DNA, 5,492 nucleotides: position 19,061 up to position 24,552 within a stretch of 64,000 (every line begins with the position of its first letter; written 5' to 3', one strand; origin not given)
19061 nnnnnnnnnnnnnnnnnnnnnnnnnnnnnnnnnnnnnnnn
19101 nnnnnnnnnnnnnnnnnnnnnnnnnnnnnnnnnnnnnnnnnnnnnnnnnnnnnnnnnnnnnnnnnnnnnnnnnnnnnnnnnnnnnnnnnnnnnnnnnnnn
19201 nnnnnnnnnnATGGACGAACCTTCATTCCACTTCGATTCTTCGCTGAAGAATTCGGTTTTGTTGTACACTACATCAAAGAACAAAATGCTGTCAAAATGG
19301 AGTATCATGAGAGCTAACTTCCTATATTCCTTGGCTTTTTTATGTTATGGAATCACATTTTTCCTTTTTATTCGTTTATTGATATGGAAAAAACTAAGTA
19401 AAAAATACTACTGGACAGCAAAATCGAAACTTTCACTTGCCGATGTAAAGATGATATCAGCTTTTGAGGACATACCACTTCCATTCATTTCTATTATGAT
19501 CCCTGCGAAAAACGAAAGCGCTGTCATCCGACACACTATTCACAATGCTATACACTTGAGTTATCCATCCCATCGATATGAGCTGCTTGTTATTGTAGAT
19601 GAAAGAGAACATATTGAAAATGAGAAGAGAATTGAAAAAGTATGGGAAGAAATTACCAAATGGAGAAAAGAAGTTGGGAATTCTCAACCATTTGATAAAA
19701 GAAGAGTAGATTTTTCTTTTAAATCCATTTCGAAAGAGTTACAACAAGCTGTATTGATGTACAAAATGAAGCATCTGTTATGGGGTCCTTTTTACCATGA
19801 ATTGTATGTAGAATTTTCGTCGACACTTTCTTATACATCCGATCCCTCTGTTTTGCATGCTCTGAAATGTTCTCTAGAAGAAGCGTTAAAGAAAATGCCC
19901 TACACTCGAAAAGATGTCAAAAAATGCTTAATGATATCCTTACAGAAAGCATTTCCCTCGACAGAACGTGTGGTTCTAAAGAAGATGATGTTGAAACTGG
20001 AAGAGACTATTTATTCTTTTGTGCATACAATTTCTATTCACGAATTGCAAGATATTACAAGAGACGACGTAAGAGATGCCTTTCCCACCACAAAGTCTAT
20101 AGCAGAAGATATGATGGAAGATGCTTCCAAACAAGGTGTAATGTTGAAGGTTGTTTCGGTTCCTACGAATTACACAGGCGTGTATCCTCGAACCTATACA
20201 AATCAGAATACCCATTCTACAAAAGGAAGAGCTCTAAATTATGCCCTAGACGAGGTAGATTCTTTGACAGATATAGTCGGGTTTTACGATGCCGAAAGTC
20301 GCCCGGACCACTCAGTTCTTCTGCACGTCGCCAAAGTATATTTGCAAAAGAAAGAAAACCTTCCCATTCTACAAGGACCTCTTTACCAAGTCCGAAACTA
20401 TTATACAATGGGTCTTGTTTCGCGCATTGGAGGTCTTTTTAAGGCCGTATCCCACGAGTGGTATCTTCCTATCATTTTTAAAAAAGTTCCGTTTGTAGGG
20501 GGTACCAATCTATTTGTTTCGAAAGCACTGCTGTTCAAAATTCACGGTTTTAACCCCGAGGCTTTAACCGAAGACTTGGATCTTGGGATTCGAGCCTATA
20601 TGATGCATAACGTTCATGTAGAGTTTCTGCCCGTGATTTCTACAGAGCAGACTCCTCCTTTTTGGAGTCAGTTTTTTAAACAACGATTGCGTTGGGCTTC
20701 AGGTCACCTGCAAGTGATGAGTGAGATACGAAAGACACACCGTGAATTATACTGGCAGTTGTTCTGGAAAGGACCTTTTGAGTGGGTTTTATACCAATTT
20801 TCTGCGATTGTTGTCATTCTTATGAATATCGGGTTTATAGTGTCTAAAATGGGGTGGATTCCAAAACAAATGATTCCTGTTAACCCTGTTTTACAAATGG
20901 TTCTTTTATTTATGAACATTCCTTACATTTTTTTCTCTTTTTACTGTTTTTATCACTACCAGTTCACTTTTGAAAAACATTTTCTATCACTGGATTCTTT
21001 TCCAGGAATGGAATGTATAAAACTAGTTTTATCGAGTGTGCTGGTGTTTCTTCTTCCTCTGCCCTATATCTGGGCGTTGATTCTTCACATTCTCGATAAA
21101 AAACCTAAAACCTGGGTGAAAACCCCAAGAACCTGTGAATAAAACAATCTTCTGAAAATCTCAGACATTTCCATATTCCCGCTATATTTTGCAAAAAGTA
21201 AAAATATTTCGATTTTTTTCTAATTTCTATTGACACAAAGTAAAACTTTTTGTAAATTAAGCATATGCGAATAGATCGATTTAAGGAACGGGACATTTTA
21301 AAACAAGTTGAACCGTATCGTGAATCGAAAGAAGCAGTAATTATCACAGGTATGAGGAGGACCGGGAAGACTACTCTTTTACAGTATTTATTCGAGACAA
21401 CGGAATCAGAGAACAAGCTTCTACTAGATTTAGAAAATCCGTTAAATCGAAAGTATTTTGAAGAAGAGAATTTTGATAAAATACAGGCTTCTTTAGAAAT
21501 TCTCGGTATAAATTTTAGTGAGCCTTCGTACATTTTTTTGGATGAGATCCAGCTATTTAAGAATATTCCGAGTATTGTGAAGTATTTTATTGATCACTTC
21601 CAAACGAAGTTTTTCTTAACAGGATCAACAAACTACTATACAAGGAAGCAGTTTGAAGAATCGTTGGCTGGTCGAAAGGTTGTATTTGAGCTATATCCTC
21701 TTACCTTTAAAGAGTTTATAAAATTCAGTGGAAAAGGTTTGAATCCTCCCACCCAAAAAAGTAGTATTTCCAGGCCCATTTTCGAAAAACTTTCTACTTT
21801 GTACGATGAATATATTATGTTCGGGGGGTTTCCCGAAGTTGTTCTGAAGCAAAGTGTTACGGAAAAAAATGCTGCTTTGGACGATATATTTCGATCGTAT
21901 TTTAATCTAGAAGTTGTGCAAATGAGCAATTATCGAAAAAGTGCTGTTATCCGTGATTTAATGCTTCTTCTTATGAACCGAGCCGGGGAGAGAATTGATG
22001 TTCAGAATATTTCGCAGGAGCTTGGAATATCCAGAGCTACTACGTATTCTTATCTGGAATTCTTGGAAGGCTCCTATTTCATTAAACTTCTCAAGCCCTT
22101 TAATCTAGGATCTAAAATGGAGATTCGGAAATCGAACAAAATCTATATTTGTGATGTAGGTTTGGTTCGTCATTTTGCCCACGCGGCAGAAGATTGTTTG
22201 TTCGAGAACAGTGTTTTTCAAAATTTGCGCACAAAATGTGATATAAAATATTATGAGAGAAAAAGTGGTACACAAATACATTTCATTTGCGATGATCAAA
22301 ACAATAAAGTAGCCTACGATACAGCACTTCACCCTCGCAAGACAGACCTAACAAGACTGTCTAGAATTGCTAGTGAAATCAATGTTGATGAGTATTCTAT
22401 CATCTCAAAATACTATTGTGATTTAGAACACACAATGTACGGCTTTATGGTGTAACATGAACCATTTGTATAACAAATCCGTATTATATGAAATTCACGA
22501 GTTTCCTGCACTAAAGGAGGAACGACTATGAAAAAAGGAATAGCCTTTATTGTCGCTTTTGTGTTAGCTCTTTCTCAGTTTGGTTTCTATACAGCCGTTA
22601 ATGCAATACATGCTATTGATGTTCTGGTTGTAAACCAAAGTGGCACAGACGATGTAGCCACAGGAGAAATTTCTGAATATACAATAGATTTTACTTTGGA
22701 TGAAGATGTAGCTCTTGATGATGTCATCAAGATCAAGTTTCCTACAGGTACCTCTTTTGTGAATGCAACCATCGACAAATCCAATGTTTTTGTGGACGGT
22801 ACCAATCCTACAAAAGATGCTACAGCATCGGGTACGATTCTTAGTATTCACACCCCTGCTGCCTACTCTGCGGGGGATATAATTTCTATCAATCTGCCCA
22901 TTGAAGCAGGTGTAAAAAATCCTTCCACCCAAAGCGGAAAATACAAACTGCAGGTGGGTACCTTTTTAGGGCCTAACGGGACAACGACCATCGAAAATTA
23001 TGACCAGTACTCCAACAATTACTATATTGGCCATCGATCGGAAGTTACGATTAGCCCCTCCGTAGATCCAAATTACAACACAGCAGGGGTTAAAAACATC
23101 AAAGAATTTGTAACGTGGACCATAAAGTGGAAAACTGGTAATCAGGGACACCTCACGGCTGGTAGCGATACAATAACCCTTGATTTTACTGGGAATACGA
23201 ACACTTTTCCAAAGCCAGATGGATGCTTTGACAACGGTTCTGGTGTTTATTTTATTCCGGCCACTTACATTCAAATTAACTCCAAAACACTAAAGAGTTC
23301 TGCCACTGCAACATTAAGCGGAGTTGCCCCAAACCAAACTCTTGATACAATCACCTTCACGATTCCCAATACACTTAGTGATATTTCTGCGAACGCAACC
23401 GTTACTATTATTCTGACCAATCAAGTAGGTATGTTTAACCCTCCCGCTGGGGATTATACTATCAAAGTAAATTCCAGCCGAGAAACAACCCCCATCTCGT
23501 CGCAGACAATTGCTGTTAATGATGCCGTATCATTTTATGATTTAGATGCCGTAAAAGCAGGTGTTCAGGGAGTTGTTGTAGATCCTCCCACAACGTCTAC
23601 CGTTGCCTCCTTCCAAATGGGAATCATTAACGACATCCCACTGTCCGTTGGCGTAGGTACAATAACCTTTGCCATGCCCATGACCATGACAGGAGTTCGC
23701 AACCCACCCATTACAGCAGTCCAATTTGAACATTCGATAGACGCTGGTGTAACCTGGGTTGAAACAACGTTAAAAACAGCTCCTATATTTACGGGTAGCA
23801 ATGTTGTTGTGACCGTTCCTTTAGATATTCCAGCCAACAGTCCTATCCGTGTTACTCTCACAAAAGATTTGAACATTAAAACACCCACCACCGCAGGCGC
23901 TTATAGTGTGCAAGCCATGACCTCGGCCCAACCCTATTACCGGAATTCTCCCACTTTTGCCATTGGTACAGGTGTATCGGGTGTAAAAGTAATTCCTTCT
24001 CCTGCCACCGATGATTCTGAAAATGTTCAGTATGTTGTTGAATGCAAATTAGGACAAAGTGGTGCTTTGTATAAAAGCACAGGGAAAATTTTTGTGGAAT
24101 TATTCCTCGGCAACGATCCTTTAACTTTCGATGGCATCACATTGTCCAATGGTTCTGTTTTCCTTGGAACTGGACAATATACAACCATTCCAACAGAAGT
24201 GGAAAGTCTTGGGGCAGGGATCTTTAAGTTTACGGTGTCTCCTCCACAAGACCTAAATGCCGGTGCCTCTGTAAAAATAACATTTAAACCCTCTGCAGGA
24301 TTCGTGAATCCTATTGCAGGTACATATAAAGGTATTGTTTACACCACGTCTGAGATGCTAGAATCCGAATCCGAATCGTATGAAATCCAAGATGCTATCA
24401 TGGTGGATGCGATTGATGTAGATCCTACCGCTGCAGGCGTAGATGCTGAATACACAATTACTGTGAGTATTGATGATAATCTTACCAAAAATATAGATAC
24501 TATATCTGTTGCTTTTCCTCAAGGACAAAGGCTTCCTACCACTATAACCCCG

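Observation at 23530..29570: Strict A/B alternation of two module subtypes gives a ~270-310 aa di-module super-repeat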

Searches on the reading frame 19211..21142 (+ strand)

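Call 19: search_protein_families(library=pfam, proteins=[window:19211-21142:+], max_evalue=0.01)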
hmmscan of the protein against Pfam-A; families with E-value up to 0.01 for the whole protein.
window:19211-21142:+ (643 aa): 3 families
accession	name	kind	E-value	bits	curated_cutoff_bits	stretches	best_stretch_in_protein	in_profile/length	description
PF13632.12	Glyco_trans_2_3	-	1.1e-17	64.9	27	1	358-554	4-183/198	Glycosyl transferase family group 2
PF13641.12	Glyco_tranf_2_3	-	1.6e-13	51.7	27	1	317-497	51-229/230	Glycosyltransferase like family 2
PF00535.33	Glycos_transf_2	-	0.00075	19.9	23.3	0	94-131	1-36/168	Glycosyl transferase family 2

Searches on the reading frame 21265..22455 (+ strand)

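Call 19: search_protein_families(library=pfam, proteins=[window:21265-22455:+], max_evalue=0.01)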
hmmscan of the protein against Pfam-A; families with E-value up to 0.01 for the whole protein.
window:21265-22455:+ (396 aa): 8 families
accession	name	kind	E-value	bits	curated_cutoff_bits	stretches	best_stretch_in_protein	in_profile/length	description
PF13173.12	AAA_14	-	1.3e-30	106.5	27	1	22-151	2-128/129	AAA domain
PF13635.12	DUF4143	-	2e-19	70.3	28.1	1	217-349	4-152/160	Domain of unknown function (DUF4143)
PF08279.18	HTH_11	-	0.0013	19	25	1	230-269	3-41/55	HTH domain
PF13309.12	HTH_22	-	0.0025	18.3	29.6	0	246-264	44-62/63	HTH domain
PF13401.12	AAA_22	-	0.004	17.9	27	0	21-50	4-35/130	AAA domain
PF09339.16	HTH_IclR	-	0.0048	17.1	22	0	234-268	9-43/52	IclR helix-turn-helix domain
PF13191.12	AAA_16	-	0.0076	17.2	32.6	0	11-49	12-51/167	AAA ATPase domain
PF01637.24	ATPase_2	-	0.0094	16.2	33.2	0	12-71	8-72/225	ATPase domain predominantly from Archaea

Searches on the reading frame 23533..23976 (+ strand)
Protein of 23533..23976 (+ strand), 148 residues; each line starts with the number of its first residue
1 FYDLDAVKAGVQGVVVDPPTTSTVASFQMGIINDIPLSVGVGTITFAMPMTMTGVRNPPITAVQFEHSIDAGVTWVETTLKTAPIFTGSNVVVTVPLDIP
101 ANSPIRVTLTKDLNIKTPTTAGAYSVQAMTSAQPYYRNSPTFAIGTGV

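Call 13: search_solved_structures(query=A1, max_evalue=10, show_alignments=2)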
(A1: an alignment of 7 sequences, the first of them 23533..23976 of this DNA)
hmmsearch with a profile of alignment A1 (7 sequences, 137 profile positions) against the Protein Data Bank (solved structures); distinct sequences matched with E-value up to 10: 3.
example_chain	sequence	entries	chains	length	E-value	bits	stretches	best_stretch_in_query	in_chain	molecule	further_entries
4ng0_A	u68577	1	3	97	0.73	12.8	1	102-135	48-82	LAR_0958 cell surface adhesin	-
5szl_A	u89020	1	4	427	0.96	12.4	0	71-97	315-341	PROTOCADHERIN GAMMA A1 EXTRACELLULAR CADHERIN DOMAINS 1-4, Protein Pcdhga1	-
4q2l_A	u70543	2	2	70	1.1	12.3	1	69-105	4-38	Major facilitator superfamily MFS_1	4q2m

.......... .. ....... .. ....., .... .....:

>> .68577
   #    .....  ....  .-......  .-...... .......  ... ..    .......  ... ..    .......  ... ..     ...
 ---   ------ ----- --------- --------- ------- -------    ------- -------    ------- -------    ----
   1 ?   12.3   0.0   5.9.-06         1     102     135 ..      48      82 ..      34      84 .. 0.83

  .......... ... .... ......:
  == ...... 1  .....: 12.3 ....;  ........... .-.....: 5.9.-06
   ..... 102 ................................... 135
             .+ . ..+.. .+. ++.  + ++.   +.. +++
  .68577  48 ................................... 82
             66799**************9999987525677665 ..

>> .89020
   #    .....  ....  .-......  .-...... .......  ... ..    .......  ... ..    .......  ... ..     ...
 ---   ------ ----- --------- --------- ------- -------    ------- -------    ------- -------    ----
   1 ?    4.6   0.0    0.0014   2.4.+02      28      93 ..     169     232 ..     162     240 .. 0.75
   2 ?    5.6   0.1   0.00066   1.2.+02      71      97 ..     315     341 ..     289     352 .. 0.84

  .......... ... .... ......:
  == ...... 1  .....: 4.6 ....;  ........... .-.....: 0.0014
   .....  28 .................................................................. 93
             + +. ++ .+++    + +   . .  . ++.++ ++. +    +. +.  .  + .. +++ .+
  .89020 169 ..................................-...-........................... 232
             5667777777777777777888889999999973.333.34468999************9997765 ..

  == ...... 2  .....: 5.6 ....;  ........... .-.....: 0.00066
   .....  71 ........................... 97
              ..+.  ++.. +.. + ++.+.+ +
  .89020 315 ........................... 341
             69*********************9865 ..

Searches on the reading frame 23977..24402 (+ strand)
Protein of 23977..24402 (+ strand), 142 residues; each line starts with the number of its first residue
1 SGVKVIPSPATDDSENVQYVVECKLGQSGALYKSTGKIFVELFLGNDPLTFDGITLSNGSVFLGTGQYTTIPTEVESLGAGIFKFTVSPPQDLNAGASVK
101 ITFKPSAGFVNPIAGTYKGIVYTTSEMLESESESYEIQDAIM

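Call 14: search_solved_structures(query=A2, max_evalue=10, show_alignments=2)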
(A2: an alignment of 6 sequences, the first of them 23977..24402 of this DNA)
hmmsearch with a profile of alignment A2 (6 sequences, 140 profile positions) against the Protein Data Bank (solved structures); distinct sequences matched with E-value up to 10: 0.
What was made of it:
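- Closest known: Pfam DUF2808. Different: No solved structure was found by sequence search (calls 13, 14).
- Tried and rejected: It returned nothing meaningful; the best E-value was 0.73 (calls 13, 14).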
